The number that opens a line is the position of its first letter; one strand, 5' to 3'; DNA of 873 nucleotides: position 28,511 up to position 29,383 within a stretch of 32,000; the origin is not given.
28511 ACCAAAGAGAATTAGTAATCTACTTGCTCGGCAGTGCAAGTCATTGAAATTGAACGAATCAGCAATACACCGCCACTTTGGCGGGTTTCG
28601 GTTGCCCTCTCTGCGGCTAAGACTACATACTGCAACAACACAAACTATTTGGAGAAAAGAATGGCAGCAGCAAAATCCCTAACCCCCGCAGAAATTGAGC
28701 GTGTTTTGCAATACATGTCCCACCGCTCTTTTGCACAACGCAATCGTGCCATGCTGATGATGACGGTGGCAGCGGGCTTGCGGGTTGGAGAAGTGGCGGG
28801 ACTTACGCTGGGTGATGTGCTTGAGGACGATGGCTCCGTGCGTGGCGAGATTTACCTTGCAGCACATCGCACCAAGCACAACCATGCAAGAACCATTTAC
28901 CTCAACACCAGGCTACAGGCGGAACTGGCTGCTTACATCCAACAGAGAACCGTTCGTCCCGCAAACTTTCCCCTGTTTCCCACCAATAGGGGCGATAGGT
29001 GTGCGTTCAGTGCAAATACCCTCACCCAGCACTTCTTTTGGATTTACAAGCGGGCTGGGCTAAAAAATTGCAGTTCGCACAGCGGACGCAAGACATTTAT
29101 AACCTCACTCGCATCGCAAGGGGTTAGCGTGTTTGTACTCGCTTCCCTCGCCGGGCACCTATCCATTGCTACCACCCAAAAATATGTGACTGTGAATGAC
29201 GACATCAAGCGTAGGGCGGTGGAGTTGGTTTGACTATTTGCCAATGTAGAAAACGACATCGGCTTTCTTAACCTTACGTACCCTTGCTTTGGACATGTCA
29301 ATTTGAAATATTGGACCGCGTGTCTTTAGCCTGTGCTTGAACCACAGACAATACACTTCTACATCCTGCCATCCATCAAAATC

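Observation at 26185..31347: Element-specific 17-bp palindrome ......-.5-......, always in the V-V-x-x-D-T frame when inside genes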

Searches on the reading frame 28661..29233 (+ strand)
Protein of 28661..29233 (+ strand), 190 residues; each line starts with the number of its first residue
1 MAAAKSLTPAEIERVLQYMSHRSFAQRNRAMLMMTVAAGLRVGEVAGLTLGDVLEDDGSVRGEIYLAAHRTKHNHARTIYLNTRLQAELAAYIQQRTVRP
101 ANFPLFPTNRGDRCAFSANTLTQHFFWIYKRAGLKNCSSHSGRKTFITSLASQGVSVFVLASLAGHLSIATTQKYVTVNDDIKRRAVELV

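Call 12: search_protein_families(library=pfam, proteins=[window:28661-29233:+], max_evalue=0.01)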
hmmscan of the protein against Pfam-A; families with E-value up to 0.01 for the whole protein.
window:28661-29233:+ (190 aa): 1 family
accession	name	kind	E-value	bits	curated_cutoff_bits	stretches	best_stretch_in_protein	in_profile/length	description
PF00589.27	Phage_integrase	-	1.7e-24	87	27.1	1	6-180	2-170/172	Phage integrase family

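Call 13: search_protein_families(library=ncbifam, proteins=[window:28661-29233:+], max_evalue=0.01)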
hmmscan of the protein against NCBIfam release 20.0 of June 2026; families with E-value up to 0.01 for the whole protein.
window:28661-29233:+ (190 aa): 11 families
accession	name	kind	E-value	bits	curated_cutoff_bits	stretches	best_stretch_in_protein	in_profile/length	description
NF040815.2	recomb_XerA_Arch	equivalog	7.4e-22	78.2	220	1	4-181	94-257/263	site-specific tyrosine recombinase/integron integrase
TIGR02225.1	recomb_XerD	equivalog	1e-19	70.9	329.6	1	5-180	102-276/290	site-specific tyrosine recombinase XerD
NF001399.0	PRK00283.1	subfamily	2.3e-17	63.2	279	1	5-181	112-286/300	tyrosine recombinase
TIGR02224.1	recomb_XerC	equivalog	2.4e-17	63.3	335.15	1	6-180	106-279/295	tyrosine recombinase XerC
NF003462.0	PRK05084.1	equivalog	1.7e-12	46.8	267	1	18-188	187-354/360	tyrosine recombinase XerS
NF002331.0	PRK01287.1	subfamily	3.5e-12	46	371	1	6-178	141-312/365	site-specific tyrosine recombinase XerC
TIGR02249.1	integrase_gron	subfamily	1.2e-06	28.1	265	1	120-180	241-302/315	integron integrase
NF041502.1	integrase_1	equivalog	2.6e-05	23.2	350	0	15-95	153-236/484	site-specific integrase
NF007370.0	PRK09870.1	subfamily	4.9e-05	23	221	1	6-179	12-180/200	tyrosine-type DNA invertase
TIGR02570.1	cas7_GSU0053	equivalog_domain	0.0028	17.5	38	1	13-91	41-118/178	type I-G CRISPR-associated RAMP protein Csb1/Cas7g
NF011946.0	PRK15417.1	equivalog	0.0046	16.2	435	0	120-178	256-315/337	integron integrase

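Call 31: search_protein_families(library=phrogs, proteins=[window:28661-29233:+], max_evalue=0.01)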
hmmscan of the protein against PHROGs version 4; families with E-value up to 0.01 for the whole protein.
window:28661-29233:+ (190 aa): 8 families
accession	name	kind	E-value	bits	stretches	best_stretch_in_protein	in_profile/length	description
phrog_216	-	integration and excision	4.7e-38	132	1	3-189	52-235/301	integrase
phrog_1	-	integration and excision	4.8e-30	106.4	1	6-188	270-445/611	integrase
phrog_7269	-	integration and excision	6.9e-05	23.7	1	133-187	25-78/89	integrase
phrog_23271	-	unknown function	0.00011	23.1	1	139-183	11-55/67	-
phrog_7685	-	integration and excision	0.00011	22.8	1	129-188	171-233/240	integrase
phrog_35951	-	unknown function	0.002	19.6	1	129-178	13-62/97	-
phrog_34557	-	integration and excision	0.0071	17.1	0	117-187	106-175/183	integrase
phrog_9208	-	integration and excision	0.008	17.1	0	136-182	187-233/241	integrase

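Call 35: search_solved_structures(query=window:28661-29233:+, max_evalue=0.001)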
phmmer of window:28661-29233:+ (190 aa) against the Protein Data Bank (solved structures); distinct sequences matched with E-value up to 0.001: 7.
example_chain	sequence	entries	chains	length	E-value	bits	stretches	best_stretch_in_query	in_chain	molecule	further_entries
4a8e_A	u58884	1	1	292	6.4e-10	42.4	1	4-187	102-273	PROBABLE TYROSINE RECOMBINASE XERC-LIKE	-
5hxy_A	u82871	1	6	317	6.8e-10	42.3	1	25-184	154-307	Tyrosine recombinase XerA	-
1a0p_A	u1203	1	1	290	7e-10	42.3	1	4-180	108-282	SITE-SPECIFIC RECOMBINASE XERD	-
5dcf_A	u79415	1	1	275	1.1e-09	41.7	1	5-181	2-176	Tyrosine recombinase XerD,DNA translocase FtsK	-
6en0_A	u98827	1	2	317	3.3e-05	27.1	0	6-53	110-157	Int protein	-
6emy_A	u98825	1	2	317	7.1e-05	26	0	6-53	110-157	Int protein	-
6emz_A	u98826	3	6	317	8.6e-05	25.7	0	128-176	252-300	Int protein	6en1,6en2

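Call 61: search_protein_families(library=padloc, proteins=[window:28661-29233:+], max_evalue=0.01)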
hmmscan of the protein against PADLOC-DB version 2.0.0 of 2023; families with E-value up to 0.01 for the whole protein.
window:28661-29233:+ (190 aa): 1 family
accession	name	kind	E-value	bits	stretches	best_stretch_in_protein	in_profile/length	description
PDLC00994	Cas7g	-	0.00074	17.5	1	13-91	41-118/178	"CRISPR-associated protein GSU0053/csb1, Dpsyc system"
